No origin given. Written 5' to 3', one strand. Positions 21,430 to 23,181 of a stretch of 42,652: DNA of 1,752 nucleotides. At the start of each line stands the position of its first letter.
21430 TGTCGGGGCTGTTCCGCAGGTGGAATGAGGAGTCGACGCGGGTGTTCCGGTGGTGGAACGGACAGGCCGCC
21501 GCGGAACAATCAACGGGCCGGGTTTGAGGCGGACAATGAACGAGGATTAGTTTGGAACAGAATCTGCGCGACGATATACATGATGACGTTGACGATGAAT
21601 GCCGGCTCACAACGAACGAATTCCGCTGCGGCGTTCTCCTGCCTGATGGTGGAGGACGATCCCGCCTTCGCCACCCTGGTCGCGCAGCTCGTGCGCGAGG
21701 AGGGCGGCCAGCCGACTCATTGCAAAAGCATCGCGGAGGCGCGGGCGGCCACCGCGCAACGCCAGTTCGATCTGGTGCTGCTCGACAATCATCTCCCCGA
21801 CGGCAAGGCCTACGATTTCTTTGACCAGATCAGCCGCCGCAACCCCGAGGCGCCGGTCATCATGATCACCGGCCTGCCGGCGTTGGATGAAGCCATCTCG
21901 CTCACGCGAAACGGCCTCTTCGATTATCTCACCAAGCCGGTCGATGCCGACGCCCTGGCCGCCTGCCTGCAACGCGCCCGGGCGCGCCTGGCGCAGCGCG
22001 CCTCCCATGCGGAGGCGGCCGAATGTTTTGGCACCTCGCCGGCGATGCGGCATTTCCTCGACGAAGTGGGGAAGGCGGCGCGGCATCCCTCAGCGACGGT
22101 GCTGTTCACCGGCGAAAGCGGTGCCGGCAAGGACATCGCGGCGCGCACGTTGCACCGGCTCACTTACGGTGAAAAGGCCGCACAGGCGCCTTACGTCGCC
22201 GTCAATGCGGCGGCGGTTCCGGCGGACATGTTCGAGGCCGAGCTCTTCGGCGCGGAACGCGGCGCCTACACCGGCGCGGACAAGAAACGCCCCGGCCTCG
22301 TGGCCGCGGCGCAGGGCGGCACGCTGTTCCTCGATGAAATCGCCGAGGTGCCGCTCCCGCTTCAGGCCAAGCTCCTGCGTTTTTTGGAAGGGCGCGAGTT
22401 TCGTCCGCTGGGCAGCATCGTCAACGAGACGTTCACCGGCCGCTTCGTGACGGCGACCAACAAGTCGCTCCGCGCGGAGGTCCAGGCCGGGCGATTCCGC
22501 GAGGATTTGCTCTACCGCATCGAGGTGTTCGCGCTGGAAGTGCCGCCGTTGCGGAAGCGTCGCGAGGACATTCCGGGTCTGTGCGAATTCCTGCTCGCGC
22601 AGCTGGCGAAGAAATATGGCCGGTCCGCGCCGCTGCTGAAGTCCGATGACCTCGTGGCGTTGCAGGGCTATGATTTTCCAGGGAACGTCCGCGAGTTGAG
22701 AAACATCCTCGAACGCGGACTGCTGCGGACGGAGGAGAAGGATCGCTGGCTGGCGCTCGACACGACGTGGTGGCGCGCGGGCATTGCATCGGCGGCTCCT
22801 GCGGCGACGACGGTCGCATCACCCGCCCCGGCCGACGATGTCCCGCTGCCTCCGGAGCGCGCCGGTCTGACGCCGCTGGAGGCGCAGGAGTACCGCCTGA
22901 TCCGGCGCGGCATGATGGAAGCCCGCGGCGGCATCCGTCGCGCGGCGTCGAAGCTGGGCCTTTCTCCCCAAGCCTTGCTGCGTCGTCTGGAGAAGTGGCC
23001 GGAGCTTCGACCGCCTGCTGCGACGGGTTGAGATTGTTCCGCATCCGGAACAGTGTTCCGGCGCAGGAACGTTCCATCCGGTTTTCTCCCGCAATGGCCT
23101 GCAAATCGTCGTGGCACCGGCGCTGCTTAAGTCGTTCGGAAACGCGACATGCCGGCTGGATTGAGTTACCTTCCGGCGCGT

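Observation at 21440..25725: GTTCC-N6-GGAAC palindrome is confined to the regions upstream of the three sigma-54 promoters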

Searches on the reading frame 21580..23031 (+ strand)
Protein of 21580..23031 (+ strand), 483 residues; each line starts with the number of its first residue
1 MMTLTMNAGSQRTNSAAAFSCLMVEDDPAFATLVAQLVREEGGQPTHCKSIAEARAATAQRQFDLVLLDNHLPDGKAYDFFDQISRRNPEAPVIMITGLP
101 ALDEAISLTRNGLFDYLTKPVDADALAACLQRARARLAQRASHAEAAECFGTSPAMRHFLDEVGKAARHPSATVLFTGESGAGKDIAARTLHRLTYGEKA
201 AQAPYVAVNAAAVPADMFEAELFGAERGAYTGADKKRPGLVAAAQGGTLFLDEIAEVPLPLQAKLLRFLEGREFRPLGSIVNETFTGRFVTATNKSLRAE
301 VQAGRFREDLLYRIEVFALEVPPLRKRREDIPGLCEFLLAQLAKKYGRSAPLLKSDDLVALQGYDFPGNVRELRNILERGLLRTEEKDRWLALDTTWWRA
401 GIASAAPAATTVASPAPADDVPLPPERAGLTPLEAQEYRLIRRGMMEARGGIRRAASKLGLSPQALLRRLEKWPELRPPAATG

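Call 8: search_protein_families(library=pfam, proteins=[window:21580-23031:+], max_evalue=0.01)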
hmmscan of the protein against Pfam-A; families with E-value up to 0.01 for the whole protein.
window:21580-23031:+ (483 aa): 7 families
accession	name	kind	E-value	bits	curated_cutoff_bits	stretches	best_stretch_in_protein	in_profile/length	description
PF00158.32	Sigma54_activat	-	1e-53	181.9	20.2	1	151-319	3-167/168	Sigma-54 interaction domain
PF00072.30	Response_reg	-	5.8e-19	68.7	30.2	1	22-129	2-109/111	Response regulator receiver domain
PF25601.1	AAA_lid_14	-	1.7e-15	57.1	27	1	325-385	1-61/87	AAA+ ATPase lid domain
PF14532.12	Sigma54_activ_2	-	2.6e-15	57.3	25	1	150-324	1-138/138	Sigma-54 interaction domain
PF07728.20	AAA_5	-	9.6e-06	26.1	22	1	174-281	2-104/139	AAA domain (dynein-related subfamily)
PF01078.27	Mg_chelatase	-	2e-05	24.5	20.3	1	173-288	24-149/207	Magnesium chelatase, subunit ChlI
PF02954.25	HTH_8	-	4.7e-05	23.5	22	1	433-473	2-42/42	Bacterial regulatory protein, Fis family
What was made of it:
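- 21580..23031 (+): NtrC-type response regulator and sigma-54 activator. Its recognition helix is P463-K472 (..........). Pfam REC, Sigma54_activat, AAA_lid_14 and HTH_8 (call 8).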

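Call 12: find_related_loci(query=window:21580-23031:+, collection=genome_contigs, flank=10000)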
Query window:21580-23031:+ (483 aa) in genome_contigs; peptide patterns used: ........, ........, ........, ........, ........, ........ (x = any residue, [..] = any of these).
599 stretches matched a pattern (row limit reached: there are more); 479 encode a relative of the query (tblastn E <= 1e-3); the best 80 are kept; 80 distinct loci.
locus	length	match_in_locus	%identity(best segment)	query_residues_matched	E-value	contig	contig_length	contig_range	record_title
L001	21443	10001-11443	82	1-479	0e+0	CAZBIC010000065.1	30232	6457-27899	MAG TPA_asm: uncultured Bifidobacterium sp. isolate SRP302895_co1_406 genome assembly, contig: NODE_2691_length_30232_co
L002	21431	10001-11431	70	1-477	0e+0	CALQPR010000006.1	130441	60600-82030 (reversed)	MAG: Pedosphaera parvula Ellin514 isolate HRS-HS6-bin-38 genome assembly, contig: HRS-HS6-C21, whole genome shotgun sequ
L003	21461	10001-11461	67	5-478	0e+0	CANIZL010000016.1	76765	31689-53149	MAG: Verrucomicrobia bacterium isolate RH-18aug17-364 genome assembly, contig: RH-18aug17-C713, whole genome shotgun seq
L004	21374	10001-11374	64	15-477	0e+0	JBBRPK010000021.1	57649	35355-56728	MAG: Verrucomicrobiota bacterium isolate La1_metabat2.433 LA1C_B2.433_k141_3311108L_57649_cov_21.9740, whole genome shot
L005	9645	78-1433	66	19-478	0e+0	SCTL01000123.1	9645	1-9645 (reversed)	MAG: Verrucomicrobia bacterium isolate FW301_bin.11 FW301_bin.11-9156, whole genome shotgun sequence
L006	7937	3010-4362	65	19-477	0e+0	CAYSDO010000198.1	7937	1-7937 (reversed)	MAG TPA_asm: uncultured Bifidobacterium sp. isolate binchicken_co118_346 genome assembly, contig: NODE_11565_length_7937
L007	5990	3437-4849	66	3-477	0e+0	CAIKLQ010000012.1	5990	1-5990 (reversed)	MAG: uncultured Verrucomicrobia bacterium isolate KTt_bin-1485 genome assembly, contig: bin-1485:0012/1053, whole genome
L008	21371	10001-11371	64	5-477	0e+0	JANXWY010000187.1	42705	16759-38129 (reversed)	MAG: Verrucomicrobia bacterium isolate GL140_2_metabat_307_sub GL140_2_k141_1640070, whole genome shotgun sequence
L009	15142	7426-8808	61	19-477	0e+0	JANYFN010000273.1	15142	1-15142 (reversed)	MAG: Limisphaerales bacterium isolate 339R_metabinner_32 339R_k141_990098, whole genome shotgun sequence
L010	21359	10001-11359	65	19-477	0e+0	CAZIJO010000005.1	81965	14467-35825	MAG TPA_asm: uncultured Bifidobacterium sp. isolate SRP287453_co1_106 genome assembly, contig: NODE_387_length_81965_cov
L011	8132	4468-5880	64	6-477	0e+0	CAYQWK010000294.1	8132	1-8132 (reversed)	MAG TPA_asm: uncultured Bifidobacteriaceae bacterium isolate SRP257259_co1_135 genome assembly, contig: NODE_14252_lengt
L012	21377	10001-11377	62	8-477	0e+0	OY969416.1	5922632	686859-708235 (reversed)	MAG: uncultured Verrucomicrobiae bacterium isolate MFD04967.bin.1.157 genome assembly, chromosome: 1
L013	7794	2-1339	67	27-478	0e+0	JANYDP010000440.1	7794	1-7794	MAG: Verrucomicrobia bacterium isolate 336R_metabinner_71_sub 336R_k141_71532, whole genome shotgun sequence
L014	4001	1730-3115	65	14-477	0e+0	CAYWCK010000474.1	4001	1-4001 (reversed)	MAG TPA_asm: uncultured Bifidobacteriaceae bacterium isolate binchicken_co118_301 genome assembly, contig: NODE_34412_le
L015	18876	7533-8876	67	19-479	0e+0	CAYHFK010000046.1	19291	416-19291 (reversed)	MAG TPA_asm: uncultured Bifidobacterium sp. isolate ERP119702_co2_223 genome assembly, contig: NODE_1522_length_19291_co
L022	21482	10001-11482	53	10-477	1e-161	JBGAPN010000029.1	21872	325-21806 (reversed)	MAG: Limisphaerales bacterium isolate MAG_AAO_H125.19 AAOH125-19_opera_contig_4520, whole genome shotgun sequence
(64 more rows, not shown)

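Call 36: search_solved_structures(query=window:21580-23031:+, max_evalue=1e-10)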
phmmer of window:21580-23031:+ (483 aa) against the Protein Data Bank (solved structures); distinct sequences matched with E-value up to 1e-10: 40.
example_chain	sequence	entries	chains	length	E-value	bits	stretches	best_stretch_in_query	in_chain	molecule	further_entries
1ny5_A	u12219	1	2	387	2.3e-72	247.6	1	21-387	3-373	transcriptional regulator (NtrC family)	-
4l4u_A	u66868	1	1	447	9.4e-72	245.6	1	19-387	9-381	Transcriptional regulator (NtrC family)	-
3dzd_A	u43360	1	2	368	2.2e-71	244.4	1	22-385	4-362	Transcriptional regulator (NtrC family)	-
5ep0_A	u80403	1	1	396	5.3e-63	216.7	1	21-381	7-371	Putative repressor protein luxO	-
5m7n_A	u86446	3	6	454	3e-61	210.9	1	19-471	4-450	Nitrogen assimilation regulatory protein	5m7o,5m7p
9qq6_C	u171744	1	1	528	1.2e-59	205.7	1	124-469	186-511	Nif-specific regulatory protein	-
4ly6_A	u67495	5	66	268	4e-57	197.4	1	136-387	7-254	Transcriptional regulator (NtrC family)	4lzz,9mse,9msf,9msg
1ny6_A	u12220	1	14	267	4.4e-57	197.2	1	136-387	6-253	transcriptional regulator (NtrC family)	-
1ojl_A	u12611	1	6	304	1e-56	196.1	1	149-382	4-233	TRANSCRIPTIONAL REGULATORY PROTEIN ZRAR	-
3m0e_A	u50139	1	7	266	3.8e-56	194.2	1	137-387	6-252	Transcriptional regulator (NtrC family)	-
8p53_C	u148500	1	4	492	1.1e-55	192.7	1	58-473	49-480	Transcriptional regulator FleQ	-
8pb9_D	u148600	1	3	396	7.7e-55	189.8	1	58-380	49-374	Transcriptional regulator FleQ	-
5exx_A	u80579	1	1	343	2.9e-54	187.9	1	150-470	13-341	Transcriptional regulator FleQ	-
6jdi_A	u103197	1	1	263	3e-54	187.9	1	150-380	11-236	Nitrogen assimilation regulatory protein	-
5exp_A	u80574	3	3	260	1.4e-53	185.7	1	150-380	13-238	Transcriptional regulator FleQ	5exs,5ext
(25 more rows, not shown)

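Call 37: search_protein_families(library=ncbifam, proteins=[window:21580-23031:+], max_evalue=0.001)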
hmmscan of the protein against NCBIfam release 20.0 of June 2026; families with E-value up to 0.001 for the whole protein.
window:21580-23031:+ (483 aa): 87 families (the best 25 are shown)
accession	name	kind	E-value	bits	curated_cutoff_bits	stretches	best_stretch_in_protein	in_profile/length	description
TIGR01818.1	ntrC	equivalog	2.6e-90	303.5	558.6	1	22-379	2-362/463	nitrogen regulation protein NR(I)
NF041946.1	LuxO_transreg_Vib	equivalog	2.9e-84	283.5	800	1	23-475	1-462/463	quorum-sensing sigma-54 dependent transcriptional regulator LuxO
NF051870.1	NAssimRespRegNtrX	equivalog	9e-79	265.5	600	1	21-470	4-447/452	nitrogen assimilation response regulator NtrX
NF008469.0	PRK11361.1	equivalog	1.1e-78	265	714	1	18-472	4-453/461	acetoacetate metabolism transcriptional regulator AtoC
NF011695.0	PRK15115.1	equivalog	3.1e-78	263.5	763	1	19-380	7-364/445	two-component system response regulator GlrR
NF007689.0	PRK10365.1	equivalog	1.3e-76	258.1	760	1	20-381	7-369/441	sigma-54-dependent response regulator transcription factor ZraR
NF038308.1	RNA_repair_RtcR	equivalog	4.7e-76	256.7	650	1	134-382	167-420/530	RNA repair transcriptional activator RtcR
NF008176.1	PRK10923.1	equivalog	8.8e-75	252.1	620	1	23-376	8-363/469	nitrogen regulation protein NR(I)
TIGR02915.1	PEP_resp_reg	equivalog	1.5e-73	248.2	502.6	1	49-385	27-373/445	PEP-CTERM-box response regulator transcription factor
TIGR01817.1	nifA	equivalog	5.8e-73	246.4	528.85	1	130-381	180-425/534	nif-specific transcriptional activator NifA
NF003451.0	PRK05022.1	equivalog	3.1e-71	240.6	476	1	133-470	175-504/512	nitric oxide reductase transcriptional regulator NorR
NF049963.1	RespRegFlgRCampy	domain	4.7e-70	236.6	750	1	49-386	32-369/429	fla regulon two-component system response regulator FlgR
NF041552.1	TF_PrdR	equivalog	2.5e-64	217.6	795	1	140-379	260-495/577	sigma-54 dependent transcriptional regulator PrdR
TIGR02329.1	propionate_PrpR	equivalog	3.6e-64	217.3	499.2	1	102-471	179-525/526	propionate catabolism operon regulatory protein PrpR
NF050807.1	TransRegFlbDCaul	equivalog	3.6e-64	217.3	750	1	35-472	17-437/454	sigma-54-dependent transcriptional regulator FlbD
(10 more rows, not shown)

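Call 51: find_homologous_proteins(query=window:21580-23031:+, max_evalue=1e-60)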
Query window:21580-23031:+ (483 aa): 4092 proteins with E <= 1e-60 among 8000 candidates; the best 120 are listed.
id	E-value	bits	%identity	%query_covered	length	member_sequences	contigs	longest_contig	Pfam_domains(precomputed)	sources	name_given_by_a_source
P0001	0.0e+0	1061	100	100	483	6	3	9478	PF00158.33,PF25601.2,PF14532.13,PF07728.21,PF00072.31,PF01078.28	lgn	-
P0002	3.7e-269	911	88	97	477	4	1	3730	PF00158.33,PF25601.2,PF14532.13,PF07728.21,PF00072.31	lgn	-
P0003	1.9e-266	902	85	99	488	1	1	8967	PF00158.33,PF25601.2,PF14532.13,PF07728.21,PF00072.31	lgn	-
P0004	3.4e-258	875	83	99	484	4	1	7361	PF00158.33,PF25601.2,PF02954.26,PF14532.13,PF07728.21,PF00072.31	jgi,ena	-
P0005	2.2e-240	816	79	99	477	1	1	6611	PF00158.33,PF25601.2,PF14532.13,PF07728.21,PF00072.31,PF01078.28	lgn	-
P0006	2.3e-217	741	71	98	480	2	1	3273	PF00158.33,PF25601.2,PF02954.26,PF14532.13,PF07728.21,PF00072.31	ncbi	-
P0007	7.2e-217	739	70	98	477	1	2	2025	PF00158.33,PF25601.2,PF02954.26,PF14532.13,PF00072.31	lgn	-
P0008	8.2e-217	739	70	99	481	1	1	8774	PF00158.33,PF25601.2,PF02954.26,PF14532.13,PF00072.31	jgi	jgi:DNA-binding NtrC family response regulator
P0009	9.0e-217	739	70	98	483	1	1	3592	PF00158.33,PF25601.2,PF02954.26,PF14532.13,PF07728.21,PF00072.31,PF01078.28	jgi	jgi:two-component system response regulator AtoC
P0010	6.5e-216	736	73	95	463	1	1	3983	PF00158.33,PF25601.2,PF02954.26,PF14532.13,PF07728.21,PF00072.31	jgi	-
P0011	1.4e-215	735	71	99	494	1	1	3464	PF00158.33,PF25601.2,PF14532.13,PF07728.21,PF00072.31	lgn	-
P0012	3.0e-215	734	70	98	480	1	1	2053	PF00158.33,PF25601.2,PF02954.26,PF14532.13,PF00072.31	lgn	-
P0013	1.1e-214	732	74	94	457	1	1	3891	PF00158.33,PF25601.2,PF02954.26,PF14532.13,PF07728.21,PF00072.31,PF01078.28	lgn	-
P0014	1.3e-214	731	71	98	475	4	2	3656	PF00158.33,PF25601.2,PF02954.26,PF14532.13,PF07728.21,PF00072.31,PF01078.28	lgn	-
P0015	5.5e-214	729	70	98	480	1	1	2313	PF00158.33,PF25601.2,PF02954.26,PF14532.13,PF00072.31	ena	-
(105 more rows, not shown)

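Call 53: find_homologous_proteins(query=L022:10001-11497:+, max_evalue=1e-60)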
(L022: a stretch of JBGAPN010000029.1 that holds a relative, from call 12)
Query L022:10001-11497:+ (499 aa): 5299 proteins with E <= 1e-60 among 8000 candidates; the best 120 are listed.
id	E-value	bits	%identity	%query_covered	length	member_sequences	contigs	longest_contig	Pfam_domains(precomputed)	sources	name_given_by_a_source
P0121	0.0e+0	1101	100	100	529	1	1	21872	PF00158.33,PF25601.2,PF02954.26,PF14532.13,PF07728.21,PF00072.31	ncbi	-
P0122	7.8e-266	900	82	100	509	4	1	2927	PF00158.33,PF25601.2,PF02954.26,PF14532.13,PF07728.21,PF00072.31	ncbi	-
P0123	1.9e-237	807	75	99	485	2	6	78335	PF00158.33,PF25601.2,PF02954.26,PF14532.13,PF07728.21,PF00072.31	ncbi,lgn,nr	ncbi:MAG: sigma-54-dependent Fis family transcriptional regulator [Verrucomicrobia bacterium]|nr:sig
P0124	4.3e-236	802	74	99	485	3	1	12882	PF00158.33,PF25601.2,PF02954.26,PF14532.13,PF07728.21,PF00072.31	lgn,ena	-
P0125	3.8e-226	770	74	99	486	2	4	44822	PF00158.33,PF25601.2,PF02954.26,PF14532.13,PF07728.21,PF00072.31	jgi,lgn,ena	-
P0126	4.6e-213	726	69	97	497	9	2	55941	PF00158.33,PF25601.2,PF02954.26,PF14532.13,PF07728.21,PF00072.31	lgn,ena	-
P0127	7.6e-213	726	70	100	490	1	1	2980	PF00158.33,PF25601.2,PF02954.26,PF14532.13,PF07728.21,PF00072.31,PF01078.28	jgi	jgi:DNA-binding NtrC family response regulator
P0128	2.7e-211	721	71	98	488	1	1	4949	PF00158.33,PF25601.2,PF02954.26,PF14532.13,PF07728.21,PF00072.31,PF01078.28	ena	-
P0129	3.3e-211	720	70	98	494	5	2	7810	PF00158.33,PF25601.2,PF02954.26,PF14532.13,PF07728.21,PF00072.31,PF01078.28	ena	-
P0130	5.8e-207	706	69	97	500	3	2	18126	PF00158.33,PF25601.2,PF02954.26,PF14532.13,PF07728.21,PF00072.31,PF01078.28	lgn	-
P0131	1.0e-198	679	65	98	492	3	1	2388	PF00158.33,PF25601.2,PF02954.26,PF14532.13,PF07728.21,PF00072.31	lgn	-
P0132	4.7e-198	677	65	98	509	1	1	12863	PF00158.33,PF25601.2,PF02954.26,PF14532.13,PF07728.21,PF00072.31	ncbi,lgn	-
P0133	5.4e-198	677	66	98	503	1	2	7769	PF00158.33,PF25601.2,PF14532.13,PF07728.21,PF00072.31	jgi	jgi:two-component system response regulator AtoC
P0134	1.3e-197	675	64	98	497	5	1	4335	PF00158.33,PF25601.2,PF14532.13,PF07728.21,PF00072.31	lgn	-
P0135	4.4e-195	667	64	98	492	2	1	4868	PF00158.33,PF25601.2,PF02954.26,PF14532.13,PF07728.21,PF00072.31,PF01078.28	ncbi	-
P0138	2.9e-192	658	62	98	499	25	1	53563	PF00158.33,PF25601.2,PF02954.26,PF14532.13,PF07728.21,PF00072.31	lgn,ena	-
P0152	3.1e-181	621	59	98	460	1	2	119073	PF00158.33,PF25601.2,PF02954.26,PF14532.13,PF07728.21,PF00072.31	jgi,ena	-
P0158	1.2e-179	616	59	98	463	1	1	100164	PF00158.33,PF25601.2,PF02954.26,PF14532.13,PF07728.21,PF00072.31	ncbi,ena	-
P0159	1.2e-179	616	60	99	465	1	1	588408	PF00158.33,PF25601.2,PF02954.26,PF14532.13,PF07728.21,PF00072.31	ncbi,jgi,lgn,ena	jgi:DNA-binding NtrC family response regulator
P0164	7.1e-179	614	61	95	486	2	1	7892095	PF00158.33,PF25601.2,PF14532.13,PF07728.21,PF00072.31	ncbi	-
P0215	6.1e-174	597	58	99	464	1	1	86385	PF00158.33,PF25601.2,PF02954.26,PF14532.13,PF07728.21,PF00072.31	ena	-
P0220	9.8e-174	597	59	97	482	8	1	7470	PF00158.33,PF25601.2,PF14532.13,PF07728.21,PF00072.31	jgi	jgi:DNA-binding NtrC family response regulator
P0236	4.6e-173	594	60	98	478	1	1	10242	PF00158.33,PF25601.2,PF02954.26,PF14532.13,PF07728.21,PF00072.31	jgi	-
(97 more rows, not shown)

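Call 55: find_encoding_contigs(protein=P0159, flank=9000, max_places=1)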
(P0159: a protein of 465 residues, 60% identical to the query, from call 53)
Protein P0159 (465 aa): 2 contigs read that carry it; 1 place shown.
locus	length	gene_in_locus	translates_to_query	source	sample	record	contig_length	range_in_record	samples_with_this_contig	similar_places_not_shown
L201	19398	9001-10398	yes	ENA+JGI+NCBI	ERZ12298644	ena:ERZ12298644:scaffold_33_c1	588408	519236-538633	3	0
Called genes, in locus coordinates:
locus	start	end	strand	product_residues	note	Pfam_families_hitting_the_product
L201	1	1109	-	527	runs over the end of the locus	PF11412:DsbD_N (weak), PF02683:DsbD_TM, PF13386:DsbD_2, PF13098:Thioredoxin_2 (weak), PF13899:Thioredoxin_7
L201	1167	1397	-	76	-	PF14086:DUF4266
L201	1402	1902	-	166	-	PF00578:AhpC-TSA, PF08534:Redoxin, PF00255:GSHPx (weak), PF00085:Thioredoxin, PF13098:Thioredoxin_2 (weak), PF13905:Thioredoxin_8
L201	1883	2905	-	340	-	PF02424:ApbE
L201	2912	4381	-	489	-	PF12094:DUF3570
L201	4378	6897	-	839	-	PF07679:I-set (faint), PF13895:Ig_2 (faint), PF13927:Ig_3 (weak)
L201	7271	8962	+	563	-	PF07679:I-set (weak), PF13895:Ig_2, PF13927:Ig_3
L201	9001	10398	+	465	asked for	PF00072:Response_reg, PF00158:Sigma54_activat, PF14532:Sigma54_activ_2, PF07728:AAA_5, PF25601:AAA_lid_14, PF02954:HTH_8 (weak)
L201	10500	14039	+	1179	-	PF04773:FecR, PF07719:TPR_2 (faint), PF13371:TPR_9 (faint)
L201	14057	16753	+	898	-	PF05226:CHASE2, PF00989:PAS (weak), PF08448:PAS_4, PF13188:PAS_8 (weak), PF13426:PAS_9, PF00512:HisKA, PF02518:HATPase_c, PF00072:Response_reg, +1 more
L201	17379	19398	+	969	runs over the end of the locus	PF07494:Reg_prop (faint), PF23748:Beta-prop_LRRK2 (faint), PF07495:Y_Y_Y, PF07730:HisKA_3, PF02518:HATPase_c, PF13581:HATPase_c_2 (weak)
